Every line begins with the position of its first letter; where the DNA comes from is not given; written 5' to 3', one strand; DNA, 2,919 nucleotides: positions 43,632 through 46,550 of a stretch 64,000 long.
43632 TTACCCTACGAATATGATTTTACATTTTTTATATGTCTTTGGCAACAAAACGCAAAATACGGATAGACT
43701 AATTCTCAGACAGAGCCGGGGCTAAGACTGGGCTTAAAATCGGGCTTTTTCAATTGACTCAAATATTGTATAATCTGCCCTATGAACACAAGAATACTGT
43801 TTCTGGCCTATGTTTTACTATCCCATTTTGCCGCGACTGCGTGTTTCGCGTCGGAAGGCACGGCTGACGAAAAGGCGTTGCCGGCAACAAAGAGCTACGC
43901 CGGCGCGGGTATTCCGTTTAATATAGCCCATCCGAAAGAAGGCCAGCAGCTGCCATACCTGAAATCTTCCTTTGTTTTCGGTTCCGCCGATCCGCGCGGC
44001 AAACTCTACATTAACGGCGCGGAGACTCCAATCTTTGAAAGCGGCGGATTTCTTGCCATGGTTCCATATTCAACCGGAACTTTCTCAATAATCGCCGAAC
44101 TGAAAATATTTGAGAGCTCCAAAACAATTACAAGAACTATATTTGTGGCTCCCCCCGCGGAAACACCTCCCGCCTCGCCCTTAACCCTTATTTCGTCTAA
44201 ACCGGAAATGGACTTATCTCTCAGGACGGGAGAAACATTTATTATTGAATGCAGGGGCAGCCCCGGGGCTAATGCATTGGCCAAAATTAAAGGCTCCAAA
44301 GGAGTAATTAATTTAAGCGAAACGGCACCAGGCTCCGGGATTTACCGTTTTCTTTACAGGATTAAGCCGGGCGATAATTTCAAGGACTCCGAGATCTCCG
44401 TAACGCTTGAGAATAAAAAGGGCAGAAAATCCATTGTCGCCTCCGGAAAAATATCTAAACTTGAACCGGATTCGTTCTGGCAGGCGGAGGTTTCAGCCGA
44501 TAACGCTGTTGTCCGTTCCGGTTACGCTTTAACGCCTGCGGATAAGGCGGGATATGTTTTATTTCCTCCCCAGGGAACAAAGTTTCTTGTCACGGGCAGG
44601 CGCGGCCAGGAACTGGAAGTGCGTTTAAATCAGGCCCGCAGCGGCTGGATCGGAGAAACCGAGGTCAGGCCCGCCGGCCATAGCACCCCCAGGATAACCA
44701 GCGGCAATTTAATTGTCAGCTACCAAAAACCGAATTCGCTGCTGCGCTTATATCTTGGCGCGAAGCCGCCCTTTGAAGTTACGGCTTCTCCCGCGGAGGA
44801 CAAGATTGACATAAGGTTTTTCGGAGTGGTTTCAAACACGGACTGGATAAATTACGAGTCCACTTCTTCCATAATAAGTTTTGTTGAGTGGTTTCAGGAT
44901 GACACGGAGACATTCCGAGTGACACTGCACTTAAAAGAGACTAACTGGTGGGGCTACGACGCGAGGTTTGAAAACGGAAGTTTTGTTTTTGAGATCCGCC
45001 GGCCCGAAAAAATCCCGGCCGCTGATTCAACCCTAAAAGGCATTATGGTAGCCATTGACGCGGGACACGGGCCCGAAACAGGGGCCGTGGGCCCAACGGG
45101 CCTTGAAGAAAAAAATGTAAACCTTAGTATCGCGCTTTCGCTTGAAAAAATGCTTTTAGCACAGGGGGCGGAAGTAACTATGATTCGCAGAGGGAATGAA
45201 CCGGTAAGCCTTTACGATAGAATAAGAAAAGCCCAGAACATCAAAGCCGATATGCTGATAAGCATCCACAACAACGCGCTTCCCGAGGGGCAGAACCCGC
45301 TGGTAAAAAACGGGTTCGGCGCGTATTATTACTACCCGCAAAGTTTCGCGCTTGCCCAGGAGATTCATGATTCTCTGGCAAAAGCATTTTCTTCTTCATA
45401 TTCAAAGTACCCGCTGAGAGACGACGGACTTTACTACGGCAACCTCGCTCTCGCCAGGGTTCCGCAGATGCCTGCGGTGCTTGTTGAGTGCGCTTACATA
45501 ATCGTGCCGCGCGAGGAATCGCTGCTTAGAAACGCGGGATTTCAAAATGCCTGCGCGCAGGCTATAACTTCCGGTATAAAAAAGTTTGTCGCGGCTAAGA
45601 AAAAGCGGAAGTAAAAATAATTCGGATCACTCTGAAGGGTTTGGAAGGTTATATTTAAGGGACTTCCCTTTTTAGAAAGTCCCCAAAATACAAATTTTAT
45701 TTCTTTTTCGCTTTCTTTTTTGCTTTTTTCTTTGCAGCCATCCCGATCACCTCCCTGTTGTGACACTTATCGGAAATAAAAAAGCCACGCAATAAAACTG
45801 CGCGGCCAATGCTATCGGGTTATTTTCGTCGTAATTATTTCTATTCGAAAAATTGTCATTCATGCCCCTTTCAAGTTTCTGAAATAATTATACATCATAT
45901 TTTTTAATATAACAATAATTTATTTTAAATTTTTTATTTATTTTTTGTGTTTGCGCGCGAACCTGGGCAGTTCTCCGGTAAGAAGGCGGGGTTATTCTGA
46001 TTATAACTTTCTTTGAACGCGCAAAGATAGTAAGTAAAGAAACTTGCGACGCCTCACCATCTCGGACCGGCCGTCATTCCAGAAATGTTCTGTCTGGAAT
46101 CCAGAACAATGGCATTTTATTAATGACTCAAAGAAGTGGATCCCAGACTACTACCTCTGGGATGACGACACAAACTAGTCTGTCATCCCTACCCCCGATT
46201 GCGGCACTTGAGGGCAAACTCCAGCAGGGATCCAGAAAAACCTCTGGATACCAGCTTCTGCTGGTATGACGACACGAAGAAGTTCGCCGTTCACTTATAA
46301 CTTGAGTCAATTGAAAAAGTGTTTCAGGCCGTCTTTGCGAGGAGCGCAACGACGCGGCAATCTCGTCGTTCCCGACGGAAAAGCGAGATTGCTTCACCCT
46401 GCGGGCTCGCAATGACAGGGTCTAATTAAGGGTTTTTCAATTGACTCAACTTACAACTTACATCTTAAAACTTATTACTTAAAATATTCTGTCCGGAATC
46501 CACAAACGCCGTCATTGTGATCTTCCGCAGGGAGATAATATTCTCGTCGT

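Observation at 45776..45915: Stand-alone promoter-to-terminator unit: candidate ~105-nt small RNA (or small hydrophobic peptide gene)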

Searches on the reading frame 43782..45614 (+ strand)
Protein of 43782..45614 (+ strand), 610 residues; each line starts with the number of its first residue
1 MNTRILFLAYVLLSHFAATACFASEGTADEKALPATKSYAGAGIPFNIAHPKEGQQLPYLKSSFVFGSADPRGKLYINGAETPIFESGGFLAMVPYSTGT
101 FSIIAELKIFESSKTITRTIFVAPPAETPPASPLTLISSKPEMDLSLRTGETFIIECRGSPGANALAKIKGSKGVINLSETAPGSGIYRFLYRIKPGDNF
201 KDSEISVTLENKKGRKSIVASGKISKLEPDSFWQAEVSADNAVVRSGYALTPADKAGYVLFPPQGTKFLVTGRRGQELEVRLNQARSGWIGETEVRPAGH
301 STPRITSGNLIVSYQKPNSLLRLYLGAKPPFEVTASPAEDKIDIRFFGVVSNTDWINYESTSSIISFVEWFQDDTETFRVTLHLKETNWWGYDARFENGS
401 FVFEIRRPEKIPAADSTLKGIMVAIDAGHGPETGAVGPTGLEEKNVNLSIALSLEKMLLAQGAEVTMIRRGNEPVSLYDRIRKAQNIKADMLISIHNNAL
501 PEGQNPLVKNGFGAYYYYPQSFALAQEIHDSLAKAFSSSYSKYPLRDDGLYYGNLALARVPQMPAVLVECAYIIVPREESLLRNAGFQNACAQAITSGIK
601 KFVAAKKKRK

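Call 10: find_related_loci(query=window:43782-45611:+, collection=genome_contigs, flank=6000)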
Query window:43782-45611:+ (610 aa) in genome_contigs; peptide patterns used: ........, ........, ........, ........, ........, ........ (x = any residue, [..] = any of these).
36 stretches matched a pattern, but none encodes a relative of the query by tblastn (E <= 1e-3).
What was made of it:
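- Tried and rejected: The genome scan found no close relative (call 10).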

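Call 11: find_encoding_contigs(protein=window:43782-45614:+, flank=4000, max_places=10)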
Protein window:43782-45614:+ (610 aa): 24 contigs read that carry it; 6 places shown.
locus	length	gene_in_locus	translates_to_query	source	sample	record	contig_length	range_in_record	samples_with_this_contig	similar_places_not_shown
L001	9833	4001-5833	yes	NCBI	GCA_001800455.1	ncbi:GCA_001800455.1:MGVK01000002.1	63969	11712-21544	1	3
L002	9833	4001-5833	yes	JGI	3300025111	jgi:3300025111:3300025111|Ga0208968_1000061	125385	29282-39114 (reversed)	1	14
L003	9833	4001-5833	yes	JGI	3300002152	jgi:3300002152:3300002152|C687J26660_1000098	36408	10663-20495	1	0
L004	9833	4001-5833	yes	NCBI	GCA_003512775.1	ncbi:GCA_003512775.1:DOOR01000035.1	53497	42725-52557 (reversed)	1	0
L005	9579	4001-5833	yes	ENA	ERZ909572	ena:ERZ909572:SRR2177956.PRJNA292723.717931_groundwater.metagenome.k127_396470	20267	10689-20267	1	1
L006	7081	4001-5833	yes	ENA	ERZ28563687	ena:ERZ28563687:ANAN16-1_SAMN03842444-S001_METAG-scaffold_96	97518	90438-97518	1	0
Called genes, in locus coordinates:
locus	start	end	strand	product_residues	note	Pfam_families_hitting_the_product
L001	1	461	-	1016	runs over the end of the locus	-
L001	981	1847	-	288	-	PF01261:AP_endonuc_2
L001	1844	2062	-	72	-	PF12843:QSregVF_b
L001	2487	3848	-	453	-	PF04326:SLFN_AlbA_2, PF13749:HATPase_c_4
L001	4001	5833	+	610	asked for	PF01520:Amidase_3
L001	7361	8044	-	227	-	PF01522:Polysacc_deac_1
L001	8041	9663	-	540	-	PF16949:ABC_tran_2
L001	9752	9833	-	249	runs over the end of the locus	PF00005:ABC_tran, PF13304:AAA_21 (faint)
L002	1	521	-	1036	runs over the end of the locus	-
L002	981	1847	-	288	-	PF01261:AP_endonuc_2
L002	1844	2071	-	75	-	PF12843:QSregVF_b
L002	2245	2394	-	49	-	-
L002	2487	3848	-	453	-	PF04326:SLFN_AlbA_2, PF13749:HATPase_c_4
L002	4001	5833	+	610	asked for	PF01520:Amidase_3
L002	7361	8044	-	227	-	PF01522:Polysacc_deac_1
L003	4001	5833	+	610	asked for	PF01520:Amidase_3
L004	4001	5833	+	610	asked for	PF01520:Amidase_3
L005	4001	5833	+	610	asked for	PF01520:Amidase_3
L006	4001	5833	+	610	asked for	PF01520:Amidase_3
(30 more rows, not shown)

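Call 16: find_homologous_proteins(query=window:43782-45611:+, max_evalue=1e-20)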
Query window:43782-45611:+ (610 aa): 248 proteins with E <= 1e-20 among 8000 candidates; the best 120 are listed.
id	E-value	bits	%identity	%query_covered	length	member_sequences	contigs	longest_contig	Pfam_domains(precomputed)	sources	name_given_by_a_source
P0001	5.8e-296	1001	100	73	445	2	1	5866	PF01520.24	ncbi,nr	ncbi:MAG: hypothetical protein A2386_08795 [Elusimicrobia bacterium RIFOXYB1_FULL_48_9]|nr:MAG: hypo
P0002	4.0e-174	598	48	97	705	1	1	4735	PF01520.24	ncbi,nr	ncbi:MAG: N-acetylmuramoyl-L-alanine amidase [Elusimicrobia bacterium]|nr:N-acetylmuramoyl-L-alanine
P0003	1.8e-170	586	48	95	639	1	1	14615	PF01520.24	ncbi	ncbi:MAG: N-acetylmuramoyl-L-alanine amidase [Elusimicrobiota bacterium]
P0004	3.9e-169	582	48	94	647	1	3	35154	PF01520.24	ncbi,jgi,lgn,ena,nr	ncbi:MAG TPA: N-acetylmuramoyl-L-alanine amidase [Elusimicrobiota bacterium]|nr:N-acetylmuramoyl-L-a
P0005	1.3e-167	577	47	94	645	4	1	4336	PF01520.24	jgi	jgi:N-acetylmuramoyl-L-alanine amidase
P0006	2.1e-167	576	48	93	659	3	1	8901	PF01520.24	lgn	-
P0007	1.8e-165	570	46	100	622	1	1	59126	PF01520.24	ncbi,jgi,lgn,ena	-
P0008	7.3e-165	568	50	91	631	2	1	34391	PF01520.24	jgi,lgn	jgi:N-acetylmuramoyl-L-alanine amidase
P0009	3.0e-164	566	47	92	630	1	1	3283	PF01520.24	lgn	-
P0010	1.8e-162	560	47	93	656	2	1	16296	PF01520.24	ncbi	ncbi:MAG: N-acetylmuramoyl-L-alanine amidase [Elusimicrobiota bacterium]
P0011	3.5e-162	559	47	99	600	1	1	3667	PF01520.24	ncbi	ncbi:MAG: N-acetylmuramoyl-L-alanine amidase [Bacteroidota bacterium]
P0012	8.1e-161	555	47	93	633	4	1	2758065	PF01520.24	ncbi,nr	ncbi:MAG: N-acetylmuramoyl-L-alanine amidase [Elusimicrobia bacterium]|nr:N-acetylmuramoyl-L-alanine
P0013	3.0e-160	553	47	92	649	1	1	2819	PF01520.24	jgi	jgi:N-acetylmuramoyl-L-alanine amidase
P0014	2.0e-159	550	47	91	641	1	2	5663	PF01520.24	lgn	-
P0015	6.8e-159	548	47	95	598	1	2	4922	PF01520.24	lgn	-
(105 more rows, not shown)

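Call 18: find_encoding_contigs(protein=P0008, flank=3000, max_places=2)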
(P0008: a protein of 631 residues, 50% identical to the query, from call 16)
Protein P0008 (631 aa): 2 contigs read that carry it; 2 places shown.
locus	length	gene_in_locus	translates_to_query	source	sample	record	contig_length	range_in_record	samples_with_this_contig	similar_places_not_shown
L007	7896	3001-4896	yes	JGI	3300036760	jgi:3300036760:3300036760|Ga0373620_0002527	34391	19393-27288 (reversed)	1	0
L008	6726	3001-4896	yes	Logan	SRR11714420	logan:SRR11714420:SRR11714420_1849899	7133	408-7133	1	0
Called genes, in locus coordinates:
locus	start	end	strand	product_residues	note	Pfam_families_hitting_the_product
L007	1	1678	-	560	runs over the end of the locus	PF00989:PAS, PF08448:PAS_4, PF13426:PAS_9 (weak), PF00990:GGDEF, PF13487:HD_5, PF01966:HD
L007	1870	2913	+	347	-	-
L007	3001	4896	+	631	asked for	PF01520:Amidase_3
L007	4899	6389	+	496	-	PF13472:Lipase_GDSL_2, PF13428:TPR_14 (faint), PF00515:TPR_1 (faint), PF07719:TPR_2 (faint), PF13174:TPR_6 (faint), PF13176:TPR_7 (faint), PF13424:TPR_12 (weak), PF13431:TPR_17 (weak), +3 more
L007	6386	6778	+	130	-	PF21082:MS_channel_3rd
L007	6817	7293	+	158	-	PF00149:Metallophos (faint), PF12850:Metallophos_2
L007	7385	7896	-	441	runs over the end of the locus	PF00072:Response_reg, PF13690:CheX (weak)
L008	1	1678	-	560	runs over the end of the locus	PF00989:PAS, PF08448:PAS_4, PF13426:PAS_9 (weak), PF00990:GGDEF, PF13487:HD_5, PF01966:HD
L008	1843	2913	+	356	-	PF12773:DZR (faint)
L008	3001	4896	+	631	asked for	PF01520:Amidase_3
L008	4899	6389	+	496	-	PF13472:Lipase_GDSL_2, PF13428:TPR_14 (faint), PF00515:TPR_1 (faint), PF07719:TPR_2 (faint), PF13174:TPR_6 (faint), PF13176:TPR_7 (faint), PF13424:TPR_12 (weak), PF13431:TPR_17 (weak), +3 more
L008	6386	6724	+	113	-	?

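Call 19: find_encoding_contigs(protein=P0007, flank=3000, max_places=2)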
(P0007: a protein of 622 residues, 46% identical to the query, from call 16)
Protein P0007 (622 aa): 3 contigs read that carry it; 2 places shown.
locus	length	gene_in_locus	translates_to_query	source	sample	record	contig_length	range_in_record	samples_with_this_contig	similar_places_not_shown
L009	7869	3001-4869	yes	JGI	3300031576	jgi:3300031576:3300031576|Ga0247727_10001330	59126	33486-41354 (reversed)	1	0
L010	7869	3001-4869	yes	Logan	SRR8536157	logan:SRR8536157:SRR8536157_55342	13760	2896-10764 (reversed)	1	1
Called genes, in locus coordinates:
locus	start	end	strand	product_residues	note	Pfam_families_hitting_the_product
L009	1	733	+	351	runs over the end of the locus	PF08239:SH3_3 (faint), PF00877:NLPC_P60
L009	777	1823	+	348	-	PF02746:MR_MLE_N, PF13378:MR_MLE_C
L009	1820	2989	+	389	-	PF05684:DUF819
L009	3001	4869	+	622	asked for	PF01520:Amidase_3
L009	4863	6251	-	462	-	PF00324:AA_permease, PF13520:AA_permease_2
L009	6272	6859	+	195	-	PF00672:HAMP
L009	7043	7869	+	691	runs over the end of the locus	PF13567:DUF4131, PF03772:Competence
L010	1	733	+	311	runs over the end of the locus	PF08239:SH3_3 (faint), PF00877:NLPC_P60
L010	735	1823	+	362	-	PF02746:MR_MLE_N, PF13378:MR_MLE_C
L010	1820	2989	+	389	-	PF05684:DUF819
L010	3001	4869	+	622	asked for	PF01520:Amidase_3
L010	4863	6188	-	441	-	PF13520:AA_permease_2, PF00324:AA_permease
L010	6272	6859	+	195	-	PF00672:HAMP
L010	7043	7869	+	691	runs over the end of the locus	PF13567:DUF4131, PF03772:Competence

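Call 20: find_encoding_contigs(protein=P0004, flank=3000, max_places=2)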
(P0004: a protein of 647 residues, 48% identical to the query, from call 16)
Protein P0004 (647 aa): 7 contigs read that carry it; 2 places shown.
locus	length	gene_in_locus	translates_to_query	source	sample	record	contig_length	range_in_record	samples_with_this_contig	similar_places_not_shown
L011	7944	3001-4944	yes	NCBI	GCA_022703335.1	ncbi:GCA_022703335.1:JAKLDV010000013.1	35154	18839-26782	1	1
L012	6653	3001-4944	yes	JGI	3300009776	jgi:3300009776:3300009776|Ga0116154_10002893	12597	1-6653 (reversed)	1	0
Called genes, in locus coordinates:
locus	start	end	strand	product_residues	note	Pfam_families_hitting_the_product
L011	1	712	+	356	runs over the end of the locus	PF18348:SH3_16 (faint), PF00877:NLPC_P60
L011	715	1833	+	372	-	PF02746:MR_MLE_N, PF13378:MR_MLE_C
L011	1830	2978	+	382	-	PF05684:DUF819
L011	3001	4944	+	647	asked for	PF01520:Amidase_3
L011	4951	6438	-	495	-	PF13231:PMT_2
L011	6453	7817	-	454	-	PF00324:AA_permease, PF13520:AA_permease_2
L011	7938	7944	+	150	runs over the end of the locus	PF01475:FUR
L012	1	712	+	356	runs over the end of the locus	PF18348:SH3_16 (faint), PF00877:NLPC_P60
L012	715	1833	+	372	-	PF02746:MR_MLE_N, PF13378:MR_MLE_C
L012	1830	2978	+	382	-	PF05684:DUF819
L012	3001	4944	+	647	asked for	PF01520:Amidase_3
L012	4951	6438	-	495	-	PF13231:PMT_2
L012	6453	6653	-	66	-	?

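Call 21: find_encoding_contigs(protein=P0012, flank=3000, max_places=2)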
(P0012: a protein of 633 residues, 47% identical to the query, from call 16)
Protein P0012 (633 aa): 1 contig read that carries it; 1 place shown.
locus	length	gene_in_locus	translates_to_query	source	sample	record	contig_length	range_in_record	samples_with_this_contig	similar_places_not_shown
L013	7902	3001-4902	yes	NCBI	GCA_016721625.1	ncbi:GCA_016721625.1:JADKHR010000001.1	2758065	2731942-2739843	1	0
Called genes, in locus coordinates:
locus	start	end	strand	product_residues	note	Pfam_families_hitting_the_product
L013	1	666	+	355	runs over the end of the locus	PF18348:SH3_16 (weak), PF08239:SH3_3 (faint), PF00877:NLPC_P60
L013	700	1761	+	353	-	PF02746:MR_MLE_N (weak), PF13378:MR_MLE_C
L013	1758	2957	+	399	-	PF05684:DUF819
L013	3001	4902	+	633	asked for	PF01520:Amidase_3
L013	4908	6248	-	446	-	PF00324:AA_permease, PF13520:AA_permease_2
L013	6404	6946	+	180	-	PF00672:HAMP (weak)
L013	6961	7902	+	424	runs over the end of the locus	PF13567:DUF4131, PF03772:Competence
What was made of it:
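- The 45615-47031 gap is absent from relatives (calls 18-21).
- Tried and rejected: The closest homologs, at 46-50% identity, have other genes directly after the amidase (calls 16, 18-21).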

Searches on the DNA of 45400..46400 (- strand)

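Call 5: search_rna_families(source=window, start=45400, end=46400, threshold=evalue, max_evalue=10, show_alignments=3)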
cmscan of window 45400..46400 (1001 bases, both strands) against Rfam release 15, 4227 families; matches with E-value up to 10: 10.
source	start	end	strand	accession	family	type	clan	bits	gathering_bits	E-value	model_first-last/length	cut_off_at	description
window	46054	46186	+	RF02625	WsnRNA46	Gene; sRNA;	-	23.6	65.3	0.048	1-151/151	no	Wolbachia sRNA 46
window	45771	45862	-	RF02860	Arrc14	Gene; sRNA;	-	21.1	99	1.8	1-167/167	no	Actinobacillus sRNA 14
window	45773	45891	-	RF04312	trpB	Cis-reg;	-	21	59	3.5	1-107/107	no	trpB ncRNA motif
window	46088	46191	-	RF01660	ceN88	Gene; snRNA; snoRNA; HACA-box;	-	19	40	0.34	1-140/140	no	Nematode snoRNA ceN88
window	45651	45795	-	RF01443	S_pombe_snR91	Gene; snRNA; snoRNA; HACA-box;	-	18.8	50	1.6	1-144/144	no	small nucleolar RNA snR91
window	45906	46026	+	RF01486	rli62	Cis-reg;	-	17.1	83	2.5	1-135/135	no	Listeria sRNA rli62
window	45686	45852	-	RF01578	RUF1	Gene; sRNA;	-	14.4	70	6.5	1-264/264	no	Plasmodium RNA of unkown function RUF1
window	45776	45909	-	RF00022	GcvB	Gene;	-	13.7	42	2.8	1-204/204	no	GcvB RNA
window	45777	45827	-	RF01472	rli40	Gene; sRNA;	-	13.1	100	1.4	1-263/263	no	Listeria sRNA rli40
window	45416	45552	+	RF02193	TCL6_3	Gene; lncRNA;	-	12.2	40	6.7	1-139/139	no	T-cell leukemia/lymphoma 6 conserved region 3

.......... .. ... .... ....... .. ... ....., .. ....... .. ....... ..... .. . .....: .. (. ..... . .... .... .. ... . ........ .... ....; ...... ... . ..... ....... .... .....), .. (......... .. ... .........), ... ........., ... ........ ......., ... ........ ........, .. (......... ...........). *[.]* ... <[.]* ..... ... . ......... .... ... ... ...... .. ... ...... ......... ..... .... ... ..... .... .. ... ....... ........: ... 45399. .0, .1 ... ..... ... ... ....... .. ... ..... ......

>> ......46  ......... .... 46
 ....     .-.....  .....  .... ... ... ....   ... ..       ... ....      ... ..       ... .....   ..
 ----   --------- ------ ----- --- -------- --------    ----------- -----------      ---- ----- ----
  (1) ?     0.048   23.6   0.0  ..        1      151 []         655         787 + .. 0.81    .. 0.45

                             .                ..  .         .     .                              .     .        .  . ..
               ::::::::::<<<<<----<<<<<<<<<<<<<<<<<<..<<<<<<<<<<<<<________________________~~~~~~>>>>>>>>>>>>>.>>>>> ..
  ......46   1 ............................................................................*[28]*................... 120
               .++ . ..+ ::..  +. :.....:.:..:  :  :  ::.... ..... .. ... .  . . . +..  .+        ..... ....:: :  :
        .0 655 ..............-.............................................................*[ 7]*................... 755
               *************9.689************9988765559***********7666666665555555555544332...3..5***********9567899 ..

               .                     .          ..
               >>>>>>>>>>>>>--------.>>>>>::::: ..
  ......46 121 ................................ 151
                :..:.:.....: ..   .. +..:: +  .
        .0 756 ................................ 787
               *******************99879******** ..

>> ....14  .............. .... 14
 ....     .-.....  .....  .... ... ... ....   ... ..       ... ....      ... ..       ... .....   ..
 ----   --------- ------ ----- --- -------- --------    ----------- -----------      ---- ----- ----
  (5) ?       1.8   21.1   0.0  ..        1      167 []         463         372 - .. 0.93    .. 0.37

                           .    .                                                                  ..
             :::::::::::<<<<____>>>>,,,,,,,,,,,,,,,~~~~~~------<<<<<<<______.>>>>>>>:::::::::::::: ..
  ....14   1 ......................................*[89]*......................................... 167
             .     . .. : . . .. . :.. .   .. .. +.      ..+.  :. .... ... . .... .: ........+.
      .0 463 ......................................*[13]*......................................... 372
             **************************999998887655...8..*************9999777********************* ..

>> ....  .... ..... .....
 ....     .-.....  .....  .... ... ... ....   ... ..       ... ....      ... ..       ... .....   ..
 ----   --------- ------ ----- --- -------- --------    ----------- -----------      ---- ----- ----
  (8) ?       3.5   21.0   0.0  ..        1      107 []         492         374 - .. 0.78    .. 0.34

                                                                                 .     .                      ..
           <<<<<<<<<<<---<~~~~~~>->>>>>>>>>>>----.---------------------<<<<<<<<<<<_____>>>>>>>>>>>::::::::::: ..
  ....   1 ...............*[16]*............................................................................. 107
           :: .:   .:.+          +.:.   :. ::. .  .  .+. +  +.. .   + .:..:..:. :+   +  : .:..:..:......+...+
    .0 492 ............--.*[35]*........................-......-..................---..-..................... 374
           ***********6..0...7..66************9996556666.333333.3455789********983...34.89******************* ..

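Call 28: search_dna_similar(query=window:45640-45960:-, collection=phages, mode=distant, max_evalue=1)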
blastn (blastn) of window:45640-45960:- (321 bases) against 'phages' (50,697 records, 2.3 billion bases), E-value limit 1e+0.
Records with a match: 1; places in all: 1; records where one place covers at least 80% of the query: 0.
Best place of each record, by identity: 80-90% 1.
By first word of the organism name: Bacteroides 1.
By host as written in the record: Bacteroides thetaiotaomicron VPI-5490 1.
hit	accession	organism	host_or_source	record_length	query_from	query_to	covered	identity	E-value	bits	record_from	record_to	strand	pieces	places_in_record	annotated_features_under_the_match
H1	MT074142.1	Bacteroides phage DAC23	Bacteroides thetaiotaomicron VPI-5490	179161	259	294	11%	86.1%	9e-2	44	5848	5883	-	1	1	hypothetical protein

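Call 29: search_dna_similar(query=window:45640-45960:-, collection=plasmids, mode=distant, max_evalue=1)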
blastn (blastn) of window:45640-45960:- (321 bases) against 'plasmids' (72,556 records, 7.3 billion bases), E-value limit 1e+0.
Records with a match: 20; places in all: 20; records where one place covers at least 80% of the query: 0.
Best place of each record, by identity: >=99% 1; 90-95% 18; 80-90% 1.
By first word of the organism name: Bacillus 18; Komagataeibacter 1; Salmonella 1.
By predicted mobility (MOB-suite, as given by PLSDB): non-mobilizable 16; conjugative 4.
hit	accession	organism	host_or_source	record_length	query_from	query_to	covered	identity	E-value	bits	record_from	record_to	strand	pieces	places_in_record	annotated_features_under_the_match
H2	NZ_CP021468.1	Komagataeibacter europaeus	cell culture,food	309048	84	126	13%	83.7%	1e+0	41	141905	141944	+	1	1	imm45: Imm45 family immunity protein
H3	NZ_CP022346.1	Bacillus thuringiensis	soil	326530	85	111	8%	92.6%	1e+0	41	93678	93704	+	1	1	none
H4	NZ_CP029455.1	Bacillus cereus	Chives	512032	85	111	8%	92.6%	1e+0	41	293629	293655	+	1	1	none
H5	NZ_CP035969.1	Bacillus mycoides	cell culture,soil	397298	85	111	8%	92.6%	1e+0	41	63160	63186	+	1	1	none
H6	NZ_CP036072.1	Bacillus wiedmannii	cell culture,soil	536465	85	111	8%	92.6%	1e+0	41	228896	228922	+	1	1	none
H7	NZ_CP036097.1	Bacillus toyonensis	cell culture,soil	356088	85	111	8%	92.6%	1e+0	41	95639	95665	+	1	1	none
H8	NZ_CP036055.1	Bacillus toyonensis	cell culture,soil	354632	85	111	8%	92.6%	1e+0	41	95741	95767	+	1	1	none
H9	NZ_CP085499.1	Bacillus cereus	coffee,cell culture,root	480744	85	111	8%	92.6%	1e+0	41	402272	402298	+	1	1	none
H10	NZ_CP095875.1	Bacillus sp. PGP15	-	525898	85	111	8%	92.6%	1e+0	41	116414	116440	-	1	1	none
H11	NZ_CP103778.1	Bacillus toyonensis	cell culture,Commercial plant nursery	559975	85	111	8%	92.6%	1e+0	41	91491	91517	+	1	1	none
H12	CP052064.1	Bacillus thuringiensis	soil sample,soil sample from Harissa ...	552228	85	111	8%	92.6%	1e+0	41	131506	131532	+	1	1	none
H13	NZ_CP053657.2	Bacillus cereus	culture,soil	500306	85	111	8%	92.6%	1e+0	41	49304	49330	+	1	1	none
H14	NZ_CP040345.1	Bacillus albus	Apostichopus japonicus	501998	85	111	8%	92.6%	1e+0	41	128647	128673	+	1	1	none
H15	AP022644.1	Bacillus wiedmannii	-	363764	85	111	8%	92.6%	1e+0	41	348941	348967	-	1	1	none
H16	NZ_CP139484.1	Bacillus sp. RA(2023)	mixed culture,soil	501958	85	111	8%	92.6%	1e+0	41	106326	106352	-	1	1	none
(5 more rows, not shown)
